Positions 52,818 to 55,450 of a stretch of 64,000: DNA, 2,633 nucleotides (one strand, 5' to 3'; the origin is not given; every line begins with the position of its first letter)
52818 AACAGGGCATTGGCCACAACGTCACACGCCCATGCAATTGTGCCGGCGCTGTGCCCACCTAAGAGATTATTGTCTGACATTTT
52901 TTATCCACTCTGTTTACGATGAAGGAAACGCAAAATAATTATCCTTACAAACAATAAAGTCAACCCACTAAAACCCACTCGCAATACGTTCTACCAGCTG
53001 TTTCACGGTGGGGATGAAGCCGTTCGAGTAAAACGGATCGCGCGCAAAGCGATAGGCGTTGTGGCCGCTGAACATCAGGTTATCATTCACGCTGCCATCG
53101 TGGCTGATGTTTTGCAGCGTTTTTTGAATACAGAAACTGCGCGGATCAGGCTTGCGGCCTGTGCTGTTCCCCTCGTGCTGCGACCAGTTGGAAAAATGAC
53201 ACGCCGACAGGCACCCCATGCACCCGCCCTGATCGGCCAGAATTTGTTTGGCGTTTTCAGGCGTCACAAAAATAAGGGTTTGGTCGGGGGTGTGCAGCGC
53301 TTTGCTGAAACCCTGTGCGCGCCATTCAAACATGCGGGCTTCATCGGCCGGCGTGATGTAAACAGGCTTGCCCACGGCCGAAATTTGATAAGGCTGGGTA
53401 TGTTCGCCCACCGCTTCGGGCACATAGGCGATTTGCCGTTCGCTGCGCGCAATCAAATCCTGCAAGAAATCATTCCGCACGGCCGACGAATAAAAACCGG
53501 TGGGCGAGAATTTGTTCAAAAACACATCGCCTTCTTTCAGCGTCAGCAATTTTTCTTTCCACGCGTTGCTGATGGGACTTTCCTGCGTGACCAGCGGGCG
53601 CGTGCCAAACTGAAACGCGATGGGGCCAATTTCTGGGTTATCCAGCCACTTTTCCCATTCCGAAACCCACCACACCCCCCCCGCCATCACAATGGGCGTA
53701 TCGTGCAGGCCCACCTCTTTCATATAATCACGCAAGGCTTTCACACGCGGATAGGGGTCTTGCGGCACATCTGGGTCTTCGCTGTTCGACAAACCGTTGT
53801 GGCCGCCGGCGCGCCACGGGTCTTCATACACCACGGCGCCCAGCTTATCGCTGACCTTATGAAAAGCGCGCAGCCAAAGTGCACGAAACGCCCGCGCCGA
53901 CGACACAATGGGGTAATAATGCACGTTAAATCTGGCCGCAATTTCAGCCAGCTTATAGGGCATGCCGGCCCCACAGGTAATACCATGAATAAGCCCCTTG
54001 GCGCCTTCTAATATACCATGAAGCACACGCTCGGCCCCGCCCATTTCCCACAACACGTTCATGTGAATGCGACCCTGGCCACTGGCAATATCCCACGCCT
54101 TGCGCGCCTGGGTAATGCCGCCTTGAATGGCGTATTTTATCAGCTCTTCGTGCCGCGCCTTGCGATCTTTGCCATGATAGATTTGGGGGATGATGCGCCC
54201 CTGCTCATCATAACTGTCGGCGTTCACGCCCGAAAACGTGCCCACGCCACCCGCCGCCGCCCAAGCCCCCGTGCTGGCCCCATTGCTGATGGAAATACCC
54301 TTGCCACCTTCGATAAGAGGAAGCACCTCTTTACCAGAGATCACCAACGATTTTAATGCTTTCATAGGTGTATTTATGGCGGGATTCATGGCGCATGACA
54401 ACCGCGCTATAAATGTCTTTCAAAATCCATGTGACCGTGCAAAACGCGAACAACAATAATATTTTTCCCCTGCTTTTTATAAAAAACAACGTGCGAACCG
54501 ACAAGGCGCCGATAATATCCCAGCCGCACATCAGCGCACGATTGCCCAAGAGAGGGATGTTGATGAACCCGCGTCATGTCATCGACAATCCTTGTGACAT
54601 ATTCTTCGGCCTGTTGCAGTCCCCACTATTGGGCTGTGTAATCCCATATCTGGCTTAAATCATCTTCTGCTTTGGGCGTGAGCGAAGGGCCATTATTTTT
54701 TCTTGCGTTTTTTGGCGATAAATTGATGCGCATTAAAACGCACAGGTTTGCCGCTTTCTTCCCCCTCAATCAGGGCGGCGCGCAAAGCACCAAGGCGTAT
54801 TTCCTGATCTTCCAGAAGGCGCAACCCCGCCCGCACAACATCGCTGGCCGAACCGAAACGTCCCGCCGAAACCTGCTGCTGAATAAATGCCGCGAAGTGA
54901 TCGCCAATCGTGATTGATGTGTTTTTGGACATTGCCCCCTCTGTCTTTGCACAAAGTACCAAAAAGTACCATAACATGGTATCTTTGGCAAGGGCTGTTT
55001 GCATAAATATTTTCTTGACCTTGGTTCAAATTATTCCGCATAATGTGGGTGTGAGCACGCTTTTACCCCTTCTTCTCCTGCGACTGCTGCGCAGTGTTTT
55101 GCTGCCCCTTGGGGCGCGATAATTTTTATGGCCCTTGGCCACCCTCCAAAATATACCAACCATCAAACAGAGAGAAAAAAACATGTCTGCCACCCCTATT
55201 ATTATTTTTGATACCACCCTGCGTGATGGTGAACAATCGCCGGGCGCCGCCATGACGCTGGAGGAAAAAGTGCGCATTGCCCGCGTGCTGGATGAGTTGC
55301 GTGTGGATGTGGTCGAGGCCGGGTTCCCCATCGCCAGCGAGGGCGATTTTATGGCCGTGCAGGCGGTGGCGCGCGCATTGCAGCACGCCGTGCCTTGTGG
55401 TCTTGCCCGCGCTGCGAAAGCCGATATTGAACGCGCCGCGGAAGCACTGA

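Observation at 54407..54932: parDE module with intact antitoxin but doubly disabled toxin (frameshift plus amber stop)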

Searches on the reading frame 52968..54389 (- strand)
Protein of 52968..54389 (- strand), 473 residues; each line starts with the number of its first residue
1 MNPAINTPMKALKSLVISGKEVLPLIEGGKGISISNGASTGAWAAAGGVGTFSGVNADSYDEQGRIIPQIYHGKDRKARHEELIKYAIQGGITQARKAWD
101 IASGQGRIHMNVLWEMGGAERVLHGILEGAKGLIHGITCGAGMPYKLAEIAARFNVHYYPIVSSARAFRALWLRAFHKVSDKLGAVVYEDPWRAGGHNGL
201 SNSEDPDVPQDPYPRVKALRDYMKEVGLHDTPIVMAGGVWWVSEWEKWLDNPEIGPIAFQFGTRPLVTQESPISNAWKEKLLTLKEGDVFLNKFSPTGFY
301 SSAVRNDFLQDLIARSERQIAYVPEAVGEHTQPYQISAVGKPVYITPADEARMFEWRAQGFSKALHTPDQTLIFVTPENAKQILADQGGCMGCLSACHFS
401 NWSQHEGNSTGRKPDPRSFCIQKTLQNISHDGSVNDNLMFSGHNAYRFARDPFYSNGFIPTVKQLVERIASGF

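Call 25: find_homologous_proteins(query=window:52968-54389:-)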
Query window:52968-54389:- (473 aa): 8000 proteins with E <= 0.001 among 8000 candidates; the best 120 are listed.
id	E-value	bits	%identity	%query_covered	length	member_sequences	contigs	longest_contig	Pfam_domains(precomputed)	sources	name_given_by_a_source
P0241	0.0e+0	1091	100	98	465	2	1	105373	PF03060.22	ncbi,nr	ncbi:MAG: nitronate monooxygenase [Alphaproteobacteria bacterium]|nr:nitronate monooxygenase [Alphap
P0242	3.3e-255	865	78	98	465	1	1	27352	PF03060.22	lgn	-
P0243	3.4e-253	859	78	98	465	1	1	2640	PF03060.22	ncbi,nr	ncbi:MAG: nitronate monooxygenase [Alphaproteobacteria bacterium]|nr:nitronate monooxygenase [Alphap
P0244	1.5e-252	857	76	98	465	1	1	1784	PF03060.22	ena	-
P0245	3.0e-252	856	77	98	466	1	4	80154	PF03060.22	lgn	-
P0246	6.9e-252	854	78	98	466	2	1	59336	PF03060.22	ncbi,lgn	-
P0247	1.3e-251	854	76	98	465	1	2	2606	PF03060.22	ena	-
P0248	1.7e-251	853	76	98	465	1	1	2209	PF03060.22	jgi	jgi:nitronate monooxygenase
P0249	1.9e-251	853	77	98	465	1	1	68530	PF03060.22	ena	-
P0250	2.6e-251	853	77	98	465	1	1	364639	PF03060.22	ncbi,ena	-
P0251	3.1e-251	852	76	98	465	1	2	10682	PF03060.22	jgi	-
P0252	6.8e-251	851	77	98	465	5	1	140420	PF03060.22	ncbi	-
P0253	7.3e-251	851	76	98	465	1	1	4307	PF03060.22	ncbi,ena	-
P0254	1.7e-250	850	76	98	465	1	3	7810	PF03060.22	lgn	-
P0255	2.9e-250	849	77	98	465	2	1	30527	PF03060.22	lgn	-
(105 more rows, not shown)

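Call 30: find_encoding_contigs(protein=P0242, flank=4000, max_places=2)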
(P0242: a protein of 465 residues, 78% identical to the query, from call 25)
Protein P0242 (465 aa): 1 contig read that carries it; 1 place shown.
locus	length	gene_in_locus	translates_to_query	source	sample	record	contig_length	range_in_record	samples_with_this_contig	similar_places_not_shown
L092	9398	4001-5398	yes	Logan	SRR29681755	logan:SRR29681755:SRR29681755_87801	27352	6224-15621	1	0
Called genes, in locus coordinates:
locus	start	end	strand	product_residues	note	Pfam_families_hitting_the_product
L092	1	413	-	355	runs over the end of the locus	PF01210:NAD_Gly3P_dh_N, PF02558:ApbA (faint), PF07479:NAD_Gly3P_dh_C, PF20618:GPD_NAD_C_bact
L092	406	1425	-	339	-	PF00814:TsaD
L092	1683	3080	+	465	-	PF00324:AA_permease, PF13520:AA_permease_2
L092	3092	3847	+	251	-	PF03009:GDPD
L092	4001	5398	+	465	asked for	PF03060:NMO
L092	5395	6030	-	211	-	PF00730:HhH-GPD, PF00633:HHH, PF10576:EndIII_4Fe-2S (weak)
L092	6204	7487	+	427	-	-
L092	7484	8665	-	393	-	PF00438:S-AdoMet_synt_N, PF02772:S-AdoMet_synt_M, PF02773:S-AdoMet_synt_C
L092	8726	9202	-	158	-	PF13560:HTH_31, PF01381:HTH_3, PF13443:HTH_26 (weak)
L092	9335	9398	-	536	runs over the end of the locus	PF20154:LNT_N, PF00795:CN_hydrolase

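Call 31: find_encoding_contigs(protein=P0246, flank=4000, max_places=2)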
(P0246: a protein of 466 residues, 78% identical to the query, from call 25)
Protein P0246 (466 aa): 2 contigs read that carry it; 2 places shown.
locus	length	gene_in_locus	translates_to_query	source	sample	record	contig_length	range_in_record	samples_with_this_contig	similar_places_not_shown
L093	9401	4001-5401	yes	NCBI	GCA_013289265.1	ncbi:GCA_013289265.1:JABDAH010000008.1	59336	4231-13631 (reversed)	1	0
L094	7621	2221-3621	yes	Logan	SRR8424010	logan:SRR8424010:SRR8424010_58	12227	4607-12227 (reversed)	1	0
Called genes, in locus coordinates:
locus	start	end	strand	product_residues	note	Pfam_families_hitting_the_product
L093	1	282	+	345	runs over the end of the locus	-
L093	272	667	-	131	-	PF01878:EVE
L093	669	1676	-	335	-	PF01210:NAD_Gly3P_dh_N, PF02558:ApbA, PF03807:F420_oxidored (weak), PF07479:NAD_Gly3P_dh_C, PF20618:GPD_NAD_C_bact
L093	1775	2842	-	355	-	PF00814:TsaD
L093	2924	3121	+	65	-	PF04588:HIG_1_N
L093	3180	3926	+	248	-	PF03009:GDPD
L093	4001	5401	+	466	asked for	PF03060:NMO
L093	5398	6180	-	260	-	PF01925:TauE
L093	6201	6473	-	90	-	-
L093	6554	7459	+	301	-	PF00126:HTH_1, PF03466:LysR_substrate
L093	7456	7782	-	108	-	PF00085:Thioredoxin, PF13098:Thioredoxin_2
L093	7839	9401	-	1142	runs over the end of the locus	PF00580:UvrD-helicase, PF13245:AAA_19 (weak), PF13361:UvrD_C, PF13538:UvrD_C_2 (weak), PF12705:PDDEXK_1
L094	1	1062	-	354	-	?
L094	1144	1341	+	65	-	PF04588:HIG_1_N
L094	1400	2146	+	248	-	PF03009:GDPD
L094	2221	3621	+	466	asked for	PF03060:NMO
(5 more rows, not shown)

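Call 32: find_encoding_contigs(protein=P0250, flank=4000, max_places=2)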
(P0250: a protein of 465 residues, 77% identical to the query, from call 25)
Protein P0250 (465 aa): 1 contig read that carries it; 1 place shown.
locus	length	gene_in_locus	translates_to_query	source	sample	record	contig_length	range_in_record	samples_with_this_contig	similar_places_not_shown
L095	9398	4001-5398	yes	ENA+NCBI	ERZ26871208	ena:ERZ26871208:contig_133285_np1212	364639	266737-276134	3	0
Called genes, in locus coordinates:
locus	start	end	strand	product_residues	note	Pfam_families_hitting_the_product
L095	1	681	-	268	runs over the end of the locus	PF00814:TsaD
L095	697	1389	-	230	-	PF01381:HTH_3 (weak)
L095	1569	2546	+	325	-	PF13520:AA_permease_2, PF00324:AA_permease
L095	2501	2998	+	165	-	PF00324:AA_permease (weak), PF13520:AA_permease_2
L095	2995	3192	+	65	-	PF04588:HIG_1_N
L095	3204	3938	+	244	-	PF03009:GDPD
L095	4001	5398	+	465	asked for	PF03060:NMO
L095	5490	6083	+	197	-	PF00081:Sod_Fe_N, PF02777:Sod_Fe_C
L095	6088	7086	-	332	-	PF00291:PALP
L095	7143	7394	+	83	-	-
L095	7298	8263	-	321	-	PF01300:Sua5_yciO_yrdC, PF03481:Sua5_C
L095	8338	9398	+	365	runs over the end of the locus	PF13458:Peripla_BP_6, PF13433:Peripla_BP_5 (weak), PF01094:ANF_receptor, PF13433:Peripla_BP_5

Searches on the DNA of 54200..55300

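Call 54: search_rna_families(source=window, start=54200, end=55300, threshold=evalue, max_evalue=1)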
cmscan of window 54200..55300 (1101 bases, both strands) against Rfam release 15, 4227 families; matches with E-value up to 1: 0.
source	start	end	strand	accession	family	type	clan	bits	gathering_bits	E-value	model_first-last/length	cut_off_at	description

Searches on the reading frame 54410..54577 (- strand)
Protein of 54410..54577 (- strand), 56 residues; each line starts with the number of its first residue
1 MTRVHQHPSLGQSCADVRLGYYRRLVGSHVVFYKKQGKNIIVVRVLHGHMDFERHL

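Call 7: search_protein_families(library=pfam, proteins=[window:54410-54577:-], max_evalue=0.01)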
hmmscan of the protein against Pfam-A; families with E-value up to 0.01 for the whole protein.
seq(56 aa): 1 family
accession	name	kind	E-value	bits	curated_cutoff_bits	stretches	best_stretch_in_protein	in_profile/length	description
PF05016.21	ParE_toxin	-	8.7e-10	39.5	23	1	2-52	37-89/89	ParE toxin of type II toxin-antitoxin system, parDE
